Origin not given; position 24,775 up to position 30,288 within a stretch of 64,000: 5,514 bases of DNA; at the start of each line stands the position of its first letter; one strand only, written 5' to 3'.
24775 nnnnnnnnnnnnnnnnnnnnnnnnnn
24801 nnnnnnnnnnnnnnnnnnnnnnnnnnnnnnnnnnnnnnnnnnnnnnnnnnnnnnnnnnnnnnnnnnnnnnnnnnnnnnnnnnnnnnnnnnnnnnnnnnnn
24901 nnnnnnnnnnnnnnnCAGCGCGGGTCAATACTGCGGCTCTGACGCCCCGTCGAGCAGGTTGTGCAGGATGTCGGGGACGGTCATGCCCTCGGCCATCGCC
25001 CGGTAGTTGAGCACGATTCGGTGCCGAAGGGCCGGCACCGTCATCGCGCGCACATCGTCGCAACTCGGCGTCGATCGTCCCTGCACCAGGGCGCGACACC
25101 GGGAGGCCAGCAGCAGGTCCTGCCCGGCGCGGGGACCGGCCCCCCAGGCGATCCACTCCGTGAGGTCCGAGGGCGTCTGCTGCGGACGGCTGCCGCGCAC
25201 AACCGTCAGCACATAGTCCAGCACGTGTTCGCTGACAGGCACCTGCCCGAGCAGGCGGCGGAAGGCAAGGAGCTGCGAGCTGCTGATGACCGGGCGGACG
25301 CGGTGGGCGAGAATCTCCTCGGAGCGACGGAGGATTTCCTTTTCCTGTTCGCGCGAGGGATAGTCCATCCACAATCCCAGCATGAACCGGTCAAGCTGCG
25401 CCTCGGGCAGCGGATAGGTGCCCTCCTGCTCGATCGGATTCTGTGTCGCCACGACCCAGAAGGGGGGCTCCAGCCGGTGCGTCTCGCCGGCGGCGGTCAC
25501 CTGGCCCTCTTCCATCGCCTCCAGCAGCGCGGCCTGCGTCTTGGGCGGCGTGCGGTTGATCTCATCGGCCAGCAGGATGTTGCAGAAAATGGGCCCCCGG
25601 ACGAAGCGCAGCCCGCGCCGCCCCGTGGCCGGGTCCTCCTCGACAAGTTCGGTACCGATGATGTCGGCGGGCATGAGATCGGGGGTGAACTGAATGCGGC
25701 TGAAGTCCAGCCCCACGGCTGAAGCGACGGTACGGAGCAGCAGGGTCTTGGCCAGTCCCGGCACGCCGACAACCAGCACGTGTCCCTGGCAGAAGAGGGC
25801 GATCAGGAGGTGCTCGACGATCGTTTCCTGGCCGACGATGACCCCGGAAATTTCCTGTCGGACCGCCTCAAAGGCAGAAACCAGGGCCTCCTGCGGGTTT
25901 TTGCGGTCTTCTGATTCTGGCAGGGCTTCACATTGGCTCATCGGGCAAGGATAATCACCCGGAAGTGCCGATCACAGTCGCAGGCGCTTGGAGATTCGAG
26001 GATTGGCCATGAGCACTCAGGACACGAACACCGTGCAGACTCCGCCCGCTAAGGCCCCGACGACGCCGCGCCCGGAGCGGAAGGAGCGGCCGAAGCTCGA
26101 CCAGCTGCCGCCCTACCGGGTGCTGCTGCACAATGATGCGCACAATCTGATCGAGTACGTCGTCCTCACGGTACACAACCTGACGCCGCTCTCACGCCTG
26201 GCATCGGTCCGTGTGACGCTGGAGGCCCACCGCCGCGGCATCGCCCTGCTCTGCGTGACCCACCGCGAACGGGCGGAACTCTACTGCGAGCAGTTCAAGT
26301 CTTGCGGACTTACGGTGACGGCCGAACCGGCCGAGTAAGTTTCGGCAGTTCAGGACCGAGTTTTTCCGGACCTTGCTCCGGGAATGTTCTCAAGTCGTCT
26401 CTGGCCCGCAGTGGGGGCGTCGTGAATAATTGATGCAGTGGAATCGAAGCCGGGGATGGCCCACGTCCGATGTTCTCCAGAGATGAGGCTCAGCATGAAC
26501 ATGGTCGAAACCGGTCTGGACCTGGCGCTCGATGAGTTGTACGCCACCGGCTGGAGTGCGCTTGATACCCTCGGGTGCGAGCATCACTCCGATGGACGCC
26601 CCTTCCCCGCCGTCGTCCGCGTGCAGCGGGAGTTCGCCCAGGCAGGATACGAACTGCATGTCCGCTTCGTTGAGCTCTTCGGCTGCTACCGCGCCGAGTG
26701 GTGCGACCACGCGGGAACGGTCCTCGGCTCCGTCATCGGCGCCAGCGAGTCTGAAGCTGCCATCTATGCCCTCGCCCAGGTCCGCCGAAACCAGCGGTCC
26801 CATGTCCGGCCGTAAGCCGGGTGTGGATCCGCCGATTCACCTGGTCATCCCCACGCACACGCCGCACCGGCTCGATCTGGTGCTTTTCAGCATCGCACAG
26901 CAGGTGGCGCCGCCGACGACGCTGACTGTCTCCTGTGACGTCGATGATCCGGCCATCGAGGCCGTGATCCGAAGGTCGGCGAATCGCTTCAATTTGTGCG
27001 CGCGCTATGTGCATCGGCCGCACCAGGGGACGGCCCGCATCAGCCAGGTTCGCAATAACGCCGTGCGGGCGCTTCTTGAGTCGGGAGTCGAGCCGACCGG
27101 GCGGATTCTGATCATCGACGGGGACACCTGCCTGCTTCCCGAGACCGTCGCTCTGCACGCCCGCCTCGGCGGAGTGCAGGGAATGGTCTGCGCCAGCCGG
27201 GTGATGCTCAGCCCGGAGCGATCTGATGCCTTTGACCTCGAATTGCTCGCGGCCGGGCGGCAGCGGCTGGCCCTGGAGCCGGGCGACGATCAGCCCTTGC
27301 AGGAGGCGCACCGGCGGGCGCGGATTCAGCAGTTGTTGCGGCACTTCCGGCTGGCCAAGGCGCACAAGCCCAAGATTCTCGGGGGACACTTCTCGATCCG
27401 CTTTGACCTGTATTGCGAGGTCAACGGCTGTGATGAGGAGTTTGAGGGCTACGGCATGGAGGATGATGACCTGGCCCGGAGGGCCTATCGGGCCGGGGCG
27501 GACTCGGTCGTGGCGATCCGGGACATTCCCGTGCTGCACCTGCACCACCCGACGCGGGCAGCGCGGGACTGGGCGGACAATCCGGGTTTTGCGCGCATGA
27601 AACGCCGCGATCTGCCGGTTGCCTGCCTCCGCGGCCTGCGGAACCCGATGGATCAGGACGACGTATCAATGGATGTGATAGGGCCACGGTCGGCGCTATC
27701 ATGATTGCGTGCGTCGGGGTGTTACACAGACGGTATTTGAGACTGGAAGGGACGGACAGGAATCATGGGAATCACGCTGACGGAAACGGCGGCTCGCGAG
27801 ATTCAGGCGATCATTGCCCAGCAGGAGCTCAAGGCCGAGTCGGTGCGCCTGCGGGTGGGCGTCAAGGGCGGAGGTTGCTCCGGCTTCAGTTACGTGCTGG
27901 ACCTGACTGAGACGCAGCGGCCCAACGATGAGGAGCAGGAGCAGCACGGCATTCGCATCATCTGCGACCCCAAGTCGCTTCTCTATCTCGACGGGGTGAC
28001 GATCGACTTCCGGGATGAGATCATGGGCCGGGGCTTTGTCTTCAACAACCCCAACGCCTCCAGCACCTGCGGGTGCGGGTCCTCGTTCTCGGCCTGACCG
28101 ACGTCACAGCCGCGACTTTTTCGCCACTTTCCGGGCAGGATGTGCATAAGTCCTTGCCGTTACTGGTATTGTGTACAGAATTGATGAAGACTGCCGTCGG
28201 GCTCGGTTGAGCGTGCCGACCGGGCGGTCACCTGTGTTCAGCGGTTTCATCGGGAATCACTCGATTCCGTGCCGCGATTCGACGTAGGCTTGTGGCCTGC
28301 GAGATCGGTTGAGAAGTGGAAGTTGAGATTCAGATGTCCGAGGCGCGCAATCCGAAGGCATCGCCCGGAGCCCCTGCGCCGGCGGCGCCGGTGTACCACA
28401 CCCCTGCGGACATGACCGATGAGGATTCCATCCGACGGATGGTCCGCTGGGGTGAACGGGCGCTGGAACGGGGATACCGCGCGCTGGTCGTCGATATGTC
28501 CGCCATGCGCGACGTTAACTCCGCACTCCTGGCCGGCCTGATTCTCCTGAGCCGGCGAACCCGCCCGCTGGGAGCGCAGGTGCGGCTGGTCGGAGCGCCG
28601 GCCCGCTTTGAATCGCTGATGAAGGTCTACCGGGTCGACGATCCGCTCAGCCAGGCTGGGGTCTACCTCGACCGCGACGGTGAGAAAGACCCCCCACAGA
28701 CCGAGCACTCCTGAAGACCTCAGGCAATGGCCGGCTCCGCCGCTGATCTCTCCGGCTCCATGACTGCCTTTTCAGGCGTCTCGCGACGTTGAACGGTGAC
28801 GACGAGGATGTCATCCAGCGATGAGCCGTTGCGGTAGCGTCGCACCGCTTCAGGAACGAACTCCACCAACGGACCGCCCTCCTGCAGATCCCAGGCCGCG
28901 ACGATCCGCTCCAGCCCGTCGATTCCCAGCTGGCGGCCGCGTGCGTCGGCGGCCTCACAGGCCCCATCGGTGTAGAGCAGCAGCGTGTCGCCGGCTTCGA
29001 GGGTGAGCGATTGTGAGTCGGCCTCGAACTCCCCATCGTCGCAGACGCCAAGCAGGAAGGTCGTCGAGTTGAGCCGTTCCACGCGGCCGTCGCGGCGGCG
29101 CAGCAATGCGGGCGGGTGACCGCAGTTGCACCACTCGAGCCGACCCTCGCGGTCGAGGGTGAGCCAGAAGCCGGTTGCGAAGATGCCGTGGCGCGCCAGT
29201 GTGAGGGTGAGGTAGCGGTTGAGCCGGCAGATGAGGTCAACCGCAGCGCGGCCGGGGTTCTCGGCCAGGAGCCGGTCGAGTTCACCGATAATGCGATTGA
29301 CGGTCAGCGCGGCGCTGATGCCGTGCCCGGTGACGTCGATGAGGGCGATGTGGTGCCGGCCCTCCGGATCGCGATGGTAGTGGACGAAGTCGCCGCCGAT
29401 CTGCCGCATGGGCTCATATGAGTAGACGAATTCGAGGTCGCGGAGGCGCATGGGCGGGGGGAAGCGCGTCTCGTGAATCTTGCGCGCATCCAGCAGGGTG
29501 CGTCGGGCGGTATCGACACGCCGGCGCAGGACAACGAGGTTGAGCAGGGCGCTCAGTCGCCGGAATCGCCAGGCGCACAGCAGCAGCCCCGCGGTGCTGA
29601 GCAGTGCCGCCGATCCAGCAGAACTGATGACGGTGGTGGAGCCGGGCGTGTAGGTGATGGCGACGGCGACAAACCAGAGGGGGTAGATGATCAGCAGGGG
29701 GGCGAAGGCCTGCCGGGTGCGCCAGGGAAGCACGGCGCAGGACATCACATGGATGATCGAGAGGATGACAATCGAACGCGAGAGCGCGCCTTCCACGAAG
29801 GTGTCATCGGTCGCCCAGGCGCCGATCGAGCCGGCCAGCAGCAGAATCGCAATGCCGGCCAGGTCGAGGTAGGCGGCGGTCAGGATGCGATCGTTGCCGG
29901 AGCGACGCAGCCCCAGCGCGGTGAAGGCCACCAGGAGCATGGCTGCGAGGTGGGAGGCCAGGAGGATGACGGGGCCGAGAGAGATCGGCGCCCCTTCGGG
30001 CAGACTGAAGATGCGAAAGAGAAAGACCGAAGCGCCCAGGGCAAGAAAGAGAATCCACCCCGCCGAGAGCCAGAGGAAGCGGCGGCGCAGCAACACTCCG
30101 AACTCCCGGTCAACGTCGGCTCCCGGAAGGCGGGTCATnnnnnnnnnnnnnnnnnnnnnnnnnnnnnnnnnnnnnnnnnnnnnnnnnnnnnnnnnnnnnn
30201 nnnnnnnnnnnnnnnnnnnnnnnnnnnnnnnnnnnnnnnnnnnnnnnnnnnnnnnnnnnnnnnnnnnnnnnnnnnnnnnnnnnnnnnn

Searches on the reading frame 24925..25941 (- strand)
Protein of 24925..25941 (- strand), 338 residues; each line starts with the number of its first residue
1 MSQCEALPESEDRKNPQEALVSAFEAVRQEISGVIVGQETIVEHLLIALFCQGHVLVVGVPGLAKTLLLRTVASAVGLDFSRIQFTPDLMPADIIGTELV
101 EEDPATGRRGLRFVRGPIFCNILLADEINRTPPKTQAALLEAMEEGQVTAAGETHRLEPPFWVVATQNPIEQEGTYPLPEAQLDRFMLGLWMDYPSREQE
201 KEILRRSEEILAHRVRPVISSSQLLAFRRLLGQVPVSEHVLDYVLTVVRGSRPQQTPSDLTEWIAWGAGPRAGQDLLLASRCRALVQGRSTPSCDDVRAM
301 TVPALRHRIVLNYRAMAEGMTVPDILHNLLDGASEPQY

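Call 77: search_protein_families(library=pfam, proteins=[window:24925-25941:-], max_evalue=0.00001)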
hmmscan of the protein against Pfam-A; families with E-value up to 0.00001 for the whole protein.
window:24925-25941:- (338 aa): 4 families
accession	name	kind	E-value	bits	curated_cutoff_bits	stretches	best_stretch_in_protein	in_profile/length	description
PF07726.17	AAA_3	-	4.1e-61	205.1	27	1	54-188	1-131/131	ATPase family associated with various cellular activities (AAA)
PF17863.7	AAA_lid_2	-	3.1e-14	52.9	22.7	1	264-327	9-72/74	AAA lid domain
PF07728.20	AAA_5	-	2.3e-12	47.5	22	1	54-186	1-139/139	AAA domain (dynein-related subfamily)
PF20030.5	bpMoxR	-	5.1e-10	39.2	27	1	25-207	4-181/205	MoxR domain in the MoxR-vWA-beta-propeller ternary systems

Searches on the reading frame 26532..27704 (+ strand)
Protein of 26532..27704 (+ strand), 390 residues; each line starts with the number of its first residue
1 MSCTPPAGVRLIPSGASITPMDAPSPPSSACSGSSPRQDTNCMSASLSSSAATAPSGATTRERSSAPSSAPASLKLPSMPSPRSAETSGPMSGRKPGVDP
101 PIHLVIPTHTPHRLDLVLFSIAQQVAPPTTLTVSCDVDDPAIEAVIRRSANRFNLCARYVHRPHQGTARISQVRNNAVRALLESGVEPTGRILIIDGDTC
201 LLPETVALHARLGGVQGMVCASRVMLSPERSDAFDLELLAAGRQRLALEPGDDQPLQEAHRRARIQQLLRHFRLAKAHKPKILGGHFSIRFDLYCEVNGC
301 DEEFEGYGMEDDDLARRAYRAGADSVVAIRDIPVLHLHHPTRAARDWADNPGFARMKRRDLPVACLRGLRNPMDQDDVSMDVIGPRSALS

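Call 77: search_protein_families(library=pfam, proteins=[window:26532-27704:+], max_evalue=0.00001)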
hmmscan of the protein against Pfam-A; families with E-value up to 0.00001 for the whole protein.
window:26532-27704:+ (390 aa): 1 family
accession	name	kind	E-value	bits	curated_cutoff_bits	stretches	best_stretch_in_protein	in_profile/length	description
PF02709.20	Glyco_transf_7C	-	2e-08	34.2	23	1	276-324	13-61/78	N-terminal domain of galactosyltransferase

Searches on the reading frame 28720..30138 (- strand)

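Call 77: search_protein_families(library=pfam, proteins=[window:28720-30138:-], max_evalue=0.00001)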
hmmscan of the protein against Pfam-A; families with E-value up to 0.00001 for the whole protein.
window:28720-30138:- (472 aa): 1 family
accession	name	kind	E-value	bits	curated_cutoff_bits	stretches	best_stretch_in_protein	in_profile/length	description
PF07228.17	SpoIIE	-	4.7e-35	121.7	25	1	258-451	1-191/192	Stage II sporulation protein E (SpoIIE)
